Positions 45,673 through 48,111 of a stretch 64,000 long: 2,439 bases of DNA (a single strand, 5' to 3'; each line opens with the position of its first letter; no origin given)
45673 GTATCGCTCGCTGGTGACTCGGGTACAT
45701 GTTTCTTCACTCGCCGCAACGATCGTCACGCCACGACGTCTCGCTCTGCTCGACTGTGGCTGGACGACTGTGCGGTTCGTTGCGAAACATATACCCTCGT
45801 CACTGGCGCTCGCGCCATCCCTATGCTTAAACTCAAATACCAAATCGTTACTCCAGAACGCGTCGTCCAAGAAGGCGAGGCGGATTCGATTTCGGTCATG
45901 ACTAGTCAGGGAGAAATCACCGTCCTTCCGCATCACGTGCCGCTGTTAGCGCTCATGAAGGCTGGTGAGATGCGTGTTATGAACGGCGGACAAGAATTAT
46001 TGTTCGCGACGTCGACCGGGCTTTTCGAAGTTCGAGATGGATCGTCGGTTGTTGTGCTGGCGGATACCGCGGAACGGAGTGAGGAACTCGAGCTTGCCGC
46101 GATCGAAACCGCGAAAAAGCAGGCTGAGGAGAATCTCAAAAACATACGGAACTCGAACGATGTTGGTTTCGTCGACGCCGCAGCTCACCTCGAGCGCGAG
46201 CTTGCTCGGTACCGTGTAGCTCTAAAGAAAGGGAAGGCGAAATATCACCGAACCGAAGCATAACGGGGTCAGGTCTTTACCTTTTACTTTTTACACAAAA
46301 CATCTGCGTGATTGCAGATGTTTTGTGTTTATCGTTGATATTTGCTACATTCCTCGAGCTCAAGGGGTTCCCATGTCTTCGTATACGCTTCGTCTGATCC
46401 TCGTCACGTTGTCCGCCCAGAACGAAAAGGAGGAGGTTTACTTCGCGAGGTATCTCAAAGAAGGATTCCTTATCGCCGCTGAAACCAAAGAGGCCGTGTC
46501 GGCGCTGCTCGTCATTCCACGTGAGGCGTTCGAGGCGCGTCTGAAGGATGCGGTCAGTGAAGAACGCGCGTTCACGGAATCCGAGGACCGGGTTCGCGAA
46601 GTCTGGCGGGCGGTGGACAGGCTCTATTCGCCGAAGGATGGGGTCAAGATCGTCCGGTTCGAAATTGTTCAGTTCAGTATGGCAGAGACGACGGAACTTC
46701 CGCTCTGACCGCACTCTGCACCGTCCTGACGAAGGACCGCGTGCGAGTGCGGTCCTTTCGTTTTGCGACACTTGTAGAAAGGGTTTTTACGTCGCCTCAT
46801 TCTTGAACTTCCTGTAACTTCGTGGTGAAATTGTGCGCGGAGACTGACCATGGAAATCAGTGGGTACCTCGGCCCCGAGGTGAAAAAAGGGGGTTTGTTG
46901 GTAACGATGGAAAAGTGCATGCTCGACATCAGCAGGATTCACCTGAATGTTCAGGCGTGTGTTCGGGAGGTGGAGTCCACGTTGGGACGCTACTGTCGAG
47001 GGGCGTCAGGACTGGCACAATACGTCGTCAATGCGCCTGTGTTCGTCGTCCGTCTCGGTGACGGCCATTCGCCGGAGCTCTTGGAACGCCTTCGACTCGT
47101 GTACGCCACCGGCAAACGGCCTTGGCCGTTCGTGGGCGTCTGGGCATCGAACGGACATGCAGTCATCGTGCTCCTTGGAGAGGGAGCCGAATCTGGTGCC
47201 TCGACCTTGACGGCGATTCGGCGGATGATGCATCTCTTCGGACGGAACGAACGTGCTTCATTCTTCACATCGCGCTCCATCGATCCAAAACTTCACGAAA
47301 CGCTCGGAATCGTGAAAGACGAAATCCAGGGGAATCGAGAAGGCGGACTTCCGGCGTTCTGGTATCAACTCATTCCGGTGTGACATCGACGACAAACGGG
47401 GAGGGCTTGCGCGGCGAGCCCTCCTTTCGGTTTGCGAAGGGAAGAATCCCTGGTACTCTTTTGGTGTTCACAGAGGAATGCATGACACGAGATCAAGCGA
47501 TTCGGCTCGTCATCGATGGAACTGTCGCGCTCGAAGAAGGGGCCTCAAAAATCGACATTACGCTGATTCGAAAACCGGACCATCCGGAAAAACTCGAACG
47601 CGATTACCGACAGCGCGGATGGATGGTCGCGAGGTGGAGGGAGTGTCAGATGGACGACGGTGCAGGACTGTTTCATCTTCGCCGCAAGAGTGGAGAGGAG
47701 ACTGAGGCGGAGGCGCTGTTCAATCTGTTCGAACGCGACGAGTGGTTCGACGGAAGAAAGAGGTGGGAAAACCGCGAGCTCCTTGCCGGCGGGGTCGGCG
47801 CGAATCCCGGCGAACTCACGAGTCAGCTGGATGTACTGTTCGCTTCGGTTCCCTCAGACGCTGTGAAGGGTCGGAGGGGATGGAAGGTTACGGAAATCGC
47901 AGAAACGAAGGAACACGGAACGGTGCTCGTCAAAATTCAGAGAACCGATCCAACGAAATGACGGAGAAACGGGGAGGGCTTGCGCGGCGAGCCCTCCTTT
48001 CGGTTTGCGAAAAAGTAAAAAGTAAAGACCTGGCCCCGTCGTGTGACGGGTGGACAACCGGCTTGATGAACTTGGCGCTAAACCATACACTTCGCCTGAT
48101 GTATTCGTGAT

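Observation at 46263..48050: GC-rich three-gene orphan cassette bracketed by perfect 30-bp inverted repeats, inserted between the atpC stop and its terminator region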

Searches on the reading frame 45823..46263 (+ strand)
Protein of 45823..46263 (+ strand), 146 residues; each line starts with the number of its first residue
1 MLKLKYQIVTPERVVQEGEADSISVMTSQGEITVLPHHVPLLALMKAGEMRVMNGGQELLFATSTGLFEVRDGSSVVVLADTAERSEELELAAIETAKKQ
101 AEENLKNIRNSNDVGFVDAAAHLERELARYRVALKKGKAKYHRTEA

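Call 21: find_encoding_contigs(protein=window:45823-46263:+, flank=6000, max_places=10)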
Protein window:45823-46263:+ (146 aa): 17 contigs read that carry it; 1 place shown.
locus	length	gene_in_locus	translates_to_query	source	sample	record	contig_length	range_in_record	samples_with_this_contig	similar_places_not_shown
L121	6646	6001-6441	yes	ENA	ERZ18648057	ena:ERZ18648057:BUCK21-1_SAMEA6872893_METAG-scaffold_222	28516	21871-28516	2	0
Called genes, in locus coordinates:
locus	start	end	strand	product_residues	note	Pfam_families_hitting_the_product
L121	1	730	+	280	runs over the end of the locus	PF00119:ATP-synt_A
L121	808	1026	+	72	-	PF00137:ATP-synt_C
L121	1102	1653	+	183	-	PF00430:ATP-synt_B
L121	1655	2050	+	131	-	PF00213:OSCP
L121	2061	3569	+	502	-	PF02874:ATP-synt_ab_N, PF00006:ATP-synt_ab, PF06745:ATPase (faint), PF00306:ATP-synt_ab_C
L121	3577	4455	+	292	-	PF00231:ATP-synt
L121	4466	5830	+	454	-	PF02874:ATP-synt_ab_N, PF00006:ATP-synt_ab, PF22919:ATP-synt_VA_C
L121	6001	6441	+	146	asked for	PF02823:ATP-synt_DE_N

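Call 36: find_homologous_proteins(query=window:45823-46263:+, max_evalue=1e-20)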
Query window:45823-46263:+ (146 aa): 1106 proteins with E <= 1e-20 among 1411 candidates; the best 120 are listed.
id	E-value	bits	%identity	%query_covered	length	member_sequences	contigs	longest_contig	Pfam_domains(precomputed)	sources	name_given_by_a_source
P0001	2.8e-85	301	100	100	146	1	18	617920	PF02823.22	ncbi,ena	-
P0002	5.0e-78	277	92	100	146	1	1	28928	PF02823.22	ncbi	-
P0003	2.5e-73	262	84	100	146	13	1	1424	PF02823.22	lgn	-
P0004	2.0e-72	259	84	100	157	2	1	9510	PF02823.22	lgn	-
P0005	2.0e-68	246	81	99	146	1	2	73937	PF02823.22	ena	-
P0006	7.6e-68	244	79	99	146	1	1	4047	PF02823.22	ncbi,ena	-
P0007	1.9e-66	240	79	99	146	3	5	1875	PF02823.22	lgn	-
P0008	2.1e-66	240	79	98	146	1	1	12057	PF02823.22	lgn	-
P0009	9.3e-66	237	79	100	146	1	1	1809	PF02823.22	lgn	-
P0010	9.7e-66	237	80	99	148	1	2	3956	PF02823.22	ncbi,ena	-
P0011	2.5e-64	233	77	99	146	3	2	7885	PF02823.22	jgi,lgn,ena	-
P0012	8.6e-63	228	77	99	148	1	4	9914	PF02823.22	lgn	-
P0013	6.0e-61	222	75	99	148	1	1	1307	PF02823.22,PF00401.26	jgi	-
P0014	7.3e-61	222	75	99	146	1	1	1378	PF02823.22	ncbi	-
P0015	1.0e-60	221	76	99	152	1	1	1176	PF02823.22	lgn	-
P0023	7.3e-60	218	79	95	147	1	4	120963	PF02823.22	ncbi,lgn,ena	-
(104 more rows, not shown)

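Call 37: find_encoding_contigs(protein=P0002, flank=5000, max_places=3)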
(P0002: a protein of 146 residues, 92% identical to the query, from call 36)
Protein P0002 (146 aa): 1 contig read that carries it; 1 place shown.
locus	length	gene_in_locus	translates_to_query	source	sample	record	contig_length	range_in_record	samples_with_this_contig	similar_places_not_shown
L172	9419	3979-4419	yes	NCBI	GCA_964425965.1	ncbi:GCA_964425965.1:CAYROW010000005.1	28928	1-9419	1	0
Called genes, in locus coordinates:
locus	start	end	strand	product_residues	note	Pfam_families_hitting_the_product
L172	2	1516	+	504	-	?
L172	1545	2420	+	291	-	PF00231:ATP-synt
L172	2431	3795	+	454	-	PF02874:ATP-synt_ab_N, PF00006:ATP-synt_ab, PF22919:ATP-synt_VA_C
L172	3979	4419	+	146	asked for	PF02823:ATP-synt_DE_N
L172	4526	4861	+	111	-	-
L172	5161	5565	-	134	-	-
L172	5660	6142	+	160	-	-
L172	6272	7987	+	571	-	PF00361:Proton_antipo_M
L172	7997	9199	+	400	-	-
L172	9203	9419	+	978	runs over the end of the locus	PF00580:UvrD-helicase, PF13245:AAA_19, PF13604:AAA_30 (faint), PF13361:UvrD_C, PF13538:UvrD_C_2 (weak), PF12705:PDDEXK_1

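Call 38: find_encoding_contigs(protein=P0005, flank=5000, max_places=3)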
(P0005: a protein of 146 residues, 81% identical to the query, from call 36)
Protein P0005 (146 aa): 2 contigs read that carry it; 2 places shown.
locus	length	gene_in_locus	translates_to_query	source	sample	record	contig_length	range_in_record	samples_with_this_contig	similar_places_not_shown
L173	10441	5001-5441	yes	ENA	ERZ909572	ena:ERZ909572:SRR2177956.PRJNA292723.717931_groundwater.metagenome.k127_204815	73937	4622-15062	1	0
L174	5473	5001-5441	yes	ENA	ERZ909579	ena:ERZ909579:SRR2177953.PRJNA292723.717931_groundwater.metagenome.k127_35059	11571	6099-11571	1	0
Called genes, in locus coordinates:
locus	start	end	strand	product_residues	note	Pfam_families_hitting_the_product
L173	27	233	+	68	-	PF00137:ATP-synt_C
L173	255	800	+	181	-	PF00430:ATP-synt_B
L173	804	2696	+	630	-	PF00213:OSCP, PF02874:ATP-synt_ab_N, PF00006:ATP-synt_ab, PF00306:ATP-synt_ab_C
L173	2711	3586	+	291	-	PF00231:ATP-synt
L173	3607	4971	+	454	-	PF02874:ATP-synt_ab_N, PF00006:ATP-synt_ab, PF22919:ATP-synt_VA_C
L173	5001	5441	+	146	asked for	PF02823:ATP-synt_DE_N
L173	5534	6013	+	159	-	-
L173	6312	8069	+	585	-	PF00361:Proton_antipo_M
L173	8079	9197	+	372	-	-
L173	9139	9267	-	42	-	-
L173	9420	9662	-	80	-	-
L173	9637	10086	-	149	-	-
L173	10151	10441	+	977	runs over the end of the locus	PF00580:UvrD-helicase, PF13245:AAA_19, PF13604:AAA_30 (faint), PF13361:UvrD_C, PF13538:UvrD_C_2 (weak), PF01930:Cas_Cas4 (faint), PF12705:PDDEXK_1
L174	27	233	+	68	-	PF00137:ATP-synt_C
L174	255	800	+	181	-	PF00430:ATP-synt_B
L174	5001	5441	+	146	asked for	PF02823:ATP-synt_DE_N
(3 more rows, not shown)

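Call 39: find_encoding_contigs(protein=P0023, flank=5000, max_places=3)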
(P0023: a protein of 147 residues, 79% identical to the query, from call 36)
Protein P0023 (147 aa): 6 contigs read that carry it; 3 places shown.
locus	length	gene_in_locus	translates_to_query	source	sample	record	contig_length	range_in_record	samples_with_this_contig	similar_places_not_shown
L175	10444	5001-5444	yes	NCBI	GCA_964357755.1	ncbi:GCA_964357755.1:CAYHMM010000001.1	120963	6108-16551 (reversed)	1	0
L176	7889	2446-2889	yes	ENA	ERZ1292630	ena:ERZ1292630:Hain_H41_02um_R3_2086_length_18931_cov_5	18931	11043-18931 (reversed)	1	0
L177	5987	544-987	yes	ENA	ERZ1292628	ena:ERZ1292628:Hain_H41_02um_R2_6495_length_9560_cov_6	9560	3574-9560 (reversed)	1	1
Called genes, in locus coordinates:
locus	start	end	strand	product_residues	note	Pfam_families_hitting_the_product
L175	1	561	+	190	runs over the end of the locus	PF00430:ATP-synt_B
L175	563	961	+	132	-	PF00213:OSCP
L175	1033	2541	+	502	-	PF02874:ATP-synt_ab_N, PF00006:ATP-synt_ab, PF00306:ATP-synt_ab_C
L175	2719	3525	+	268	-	PF00231:ATP-synt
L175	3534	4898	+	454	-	PF02874:ATP-synt_ab_N, PF00006:ATP-synt_ab, PF22919:ATP-synt_VA_C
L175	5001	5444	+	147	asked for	PF02823:ATP-synt_DE_N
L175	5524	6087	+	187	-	-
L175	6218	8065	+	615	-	PF00361:Proton_antipo_M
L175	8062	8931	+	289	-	-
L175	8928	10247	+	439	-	PF00361:Proton_antipo_M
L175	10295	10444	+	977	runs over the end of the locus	PF00580:UvrD-helicase, PF13245:AAA_19, PF13604:AAA_30 (faint), PF13361:UvrD_C, PF13538:UvrD_C_2 (faint), PF01930:Cas_Cas4 (faint), PF12705:PDDEXK_1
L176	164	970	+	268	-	PF00231:ATP-synt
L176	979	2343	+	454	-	PF02874:ATP-synt_ab_N, PF00006:ATP-synt_ab, PF22919:ATP-synt_VA_C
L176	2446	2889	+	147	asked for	PF02823:ATP-synt_DE_N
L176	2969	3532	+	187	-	-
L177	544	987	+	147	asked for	PF02823:ATP-synt_DE_N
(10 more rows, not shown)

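Call 78: search_protein_families(library=pfam, proteins=[L175:5524-6087:+], max_evalue=0.1)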
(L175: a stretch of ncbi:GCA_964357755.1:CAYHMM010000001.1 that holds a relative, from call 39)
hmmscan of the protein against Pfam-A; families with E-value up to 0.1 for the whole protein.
L175:5524-6087:+ (187 aa): 0 families

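Call 81: find_encoding_contigs(protein=P0004, flank=5000, max_places=2)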
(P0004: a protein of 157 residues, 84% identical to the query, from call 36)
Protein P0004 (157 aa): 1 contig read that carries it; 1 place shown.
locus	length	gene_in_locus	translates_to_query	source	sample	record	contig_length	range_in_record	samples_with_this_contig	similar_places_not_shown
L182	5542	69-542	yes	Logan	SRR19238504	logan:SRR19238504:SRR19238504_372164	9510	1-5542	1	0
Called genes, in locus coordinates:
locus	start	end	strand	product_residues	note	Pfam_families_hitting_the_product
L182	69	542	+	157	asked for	PF02823:ATP-synt_DE_N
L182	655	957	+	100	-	-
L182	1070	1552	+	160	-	-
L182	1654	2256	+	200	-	-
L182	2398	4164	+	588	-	PF00361:Proton_antipo_M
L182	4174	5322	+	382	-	-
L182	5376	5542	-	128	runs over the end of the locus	-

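Call 82: find_encoding_contigs(protein=P0008, flank=5000, max_places=2)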
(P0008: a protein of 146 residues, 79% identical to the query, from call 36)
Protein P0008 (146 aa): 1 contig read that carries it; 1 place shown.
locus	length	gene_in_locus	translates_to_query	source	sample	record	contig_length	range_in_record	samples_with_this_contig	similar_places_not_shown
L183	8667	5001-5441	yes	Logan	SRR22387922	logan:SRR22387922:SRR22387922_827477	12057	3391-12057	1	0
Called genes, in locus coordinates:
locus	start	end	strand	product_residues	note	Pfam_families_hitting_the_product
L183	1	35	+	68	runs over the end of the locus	PF00137:ATP-synt_C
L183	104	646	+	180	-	PF00430:ATP-synt_B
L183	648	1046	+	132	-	PF00213:OSCP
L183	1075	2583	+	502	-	PF02874:ATP-synt_ab_N, PF00006:ATP-synt_ab, PF00306:ATP-synt_ab_C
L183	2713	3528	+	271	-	PF00231:ATP-synt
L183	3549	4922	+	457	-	PF02874:ATP-synt_ab_N, PF00006:ATP-synt_ab, PF22919:ATP-synt_VA_C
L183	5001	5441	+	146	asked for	PF02823:ATP-synt_DE_N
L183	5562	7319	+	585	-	PF00361:Proton_antipo_M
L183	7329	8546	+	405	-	-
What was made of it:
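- The gap between atpC and the next gene varies in content among relatives, and it is empty in L183 (call 82).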

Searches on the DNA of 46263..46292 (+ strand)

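Call 84: search_dna_similar(query=window:46263-46292:+, collection=plasmids, mode=distant, max_evalue=0.01, max_rows=30)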
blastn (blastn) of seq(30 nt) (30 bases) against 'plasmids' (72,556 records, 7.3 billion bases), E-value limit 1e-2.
No match.

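Call 85: search_dna_similar(query=window:46263-46292:+, collection=phages, mode=distant, max_evalue=0.01, max_rows=20)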
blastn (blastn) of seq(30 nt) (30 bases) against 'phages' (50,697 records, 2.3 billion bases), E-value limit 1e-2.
No match.
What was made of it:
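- Tried and rejected: The 30-mer gave no BLAST match against plasmid or phage records (calls 84, 85).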

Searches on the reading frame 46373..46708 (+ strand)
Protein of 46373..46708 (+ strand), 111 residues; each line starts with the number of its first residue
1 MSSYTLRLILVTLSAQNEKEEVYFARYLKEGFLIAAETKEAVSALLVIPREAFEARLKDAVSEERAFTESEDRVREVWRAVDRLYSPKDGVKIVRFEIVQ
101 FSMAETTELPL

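Call 13: search_protein_families(library=pfam, proteins=[window:46373-46708:+], max_evalue=0.1)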
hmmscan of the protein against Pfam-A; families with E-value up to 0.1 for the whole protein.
window:46373-46708:+ (111 aa): 0 families

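Call 14: search_protein_families(library=phrogs, proteins=[window:46373-46708:+], max_evalue=0.1)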
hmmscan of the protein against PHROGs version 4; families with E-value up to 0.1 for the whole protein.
window:46373-46708:+ (111 aa): 0 families

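Call 15: search_protein_families(library=padloc, proteins=[window:46373-46708:+], max_evalue=0.1)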
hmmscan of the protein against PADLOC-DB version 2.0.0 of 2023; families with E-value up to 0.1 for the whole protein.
window:46373-46708:+ (111 aa): 0 families

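Call 70: search_solved_structures(query=window:46373-46708:+, max_evalue=1)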
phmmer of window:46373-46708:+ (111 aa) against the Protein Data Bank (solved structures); distinct sequences matched with E-value up to 1: 1.
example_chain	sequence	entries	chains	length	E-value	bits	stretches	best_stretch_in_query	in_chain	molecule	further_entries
1dk5_A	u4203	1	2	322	0.77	13.4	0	25-73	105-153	ANNEXIN 24(CA32)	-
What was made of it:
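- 46373..46708 (+): ORF1, 111 aa. A lineage-restricted gene of unknown function, with its own terminator hairpin at 46709-46760. No family hit (calls 13-15, 70).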

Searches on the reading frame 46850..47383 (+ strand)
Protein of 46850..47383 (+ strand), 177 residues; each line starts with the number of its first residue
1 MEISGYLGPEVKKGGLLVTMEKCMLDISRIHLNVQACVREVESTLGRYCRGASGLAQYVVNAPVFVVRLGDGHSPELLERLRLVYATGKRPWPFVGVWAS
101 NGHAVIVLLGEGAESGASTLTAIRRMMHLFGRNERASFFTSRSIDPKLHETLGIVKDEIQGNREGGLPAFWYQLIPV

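Call 13: search_protein_families(library=pfam, proteins=[window:46850-47383:+], max_evalue=0.1)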
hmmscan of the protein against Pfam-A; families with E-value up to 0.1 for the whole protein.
window:46850-47383:+ (177 aa): 0 families

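Call 14: search_protein_families(library=phrogs, proteins=[window:46850-47383:+], max_evalue=0.1)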
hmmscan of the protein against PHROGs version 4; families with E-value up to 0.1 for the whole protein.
window:46850-47383:+ (177 aa): 0 families

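Call 15: search_protein_families(library=padloc, proteins=[window:46850-47383:+], max_evalue=0.1)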
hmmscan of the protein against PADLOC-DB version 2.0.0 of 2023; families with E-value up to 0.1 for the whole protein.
window:46850-47383:+ (177 aa): 0 families

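Call 71: search_solved_structures(query=window:46850-47383:+, max_evalue=1)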
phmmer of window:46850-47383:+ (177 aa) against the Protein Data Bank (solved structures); distinct sequences matched with E-value up to 1: 0.
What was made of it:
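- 46850..47383 (+): ORF2, 177 aa. A lineage-restricted gene of unknown function. No family hit (calls 13-15, 71).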

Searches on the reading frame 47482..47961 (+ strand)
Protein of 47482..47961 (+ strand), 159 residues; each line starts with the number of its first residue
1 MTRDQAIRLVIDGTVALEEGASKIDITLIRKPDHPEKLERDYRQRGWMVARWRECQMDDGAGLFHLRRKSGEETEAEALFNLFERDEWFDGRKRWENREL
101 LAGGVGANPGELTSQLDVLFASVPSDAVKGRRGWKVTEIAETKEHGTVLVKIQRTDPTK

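Call 13: search_protein_families(library=pfam, proteins=[window:47482-47961:+], max_evalue=0.1)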
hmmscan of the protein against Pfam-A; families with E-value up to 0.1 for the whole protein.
window:47482-47961:+ (159 aa): 0 families

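Call 14: search_protein_families(library=phrogs, proteins=[window:47482-47961:+], max_evalue=0.1)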
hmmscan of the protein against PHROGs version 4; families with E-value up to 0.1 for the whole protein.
window:47482-47961:+ (159 aa): 0 families

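Call 15: search_protein_families(library=padloc, proteins=[window:47482-47961:+], max_evalue=0.1)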
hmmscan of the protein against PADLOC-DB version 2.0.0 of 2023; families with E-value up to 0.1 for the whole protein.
window:47482-47961:+ (159 aa): 0 families

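Call 69: search_protein_representatives(protein=window:47482-47961:+)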
Query: 159 residues. Proteins with E-value up to 0.001 (for the whole library): 1; up to 1e-10: 1; up to 1e-30: 1. The best 1 are listed.
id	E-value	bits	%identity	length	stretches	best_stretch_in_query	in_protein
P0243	7.8e-57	207.9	64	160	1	1-158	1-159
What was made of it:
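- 47482..47961 (+): ORF3, 159 aa. This is the oldest of the three genes. It is present after atpC in L172, L182 and L173. Only one other representative among 1.84 billion proteins (call 69).
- No second copy of the interior was found: ORF3 has one other representative family-wide (call 69).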

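Call 72: search_solved_structures(query=window:47482-47961:+, max_evalue=1)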
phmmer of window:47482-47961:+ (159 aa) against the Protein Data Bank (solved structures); distinct sequences matched with E-value up to 1: 2.
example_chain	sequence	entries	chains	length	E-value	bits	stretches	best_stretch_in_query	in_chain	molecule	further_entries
6htn_A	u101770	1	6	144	0.13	15.4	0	59-108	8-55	Fucose-binding lectin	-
2lvl_A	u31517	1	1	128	0.54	13.4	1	62-124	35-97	SpaI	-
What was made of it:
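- Checked: Pfam, PHROGs, PADLOC and a PDB sequence search found nothing in any of the three proteins, so no transposase or integrase lies inside (calls 13-15, 70-72).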
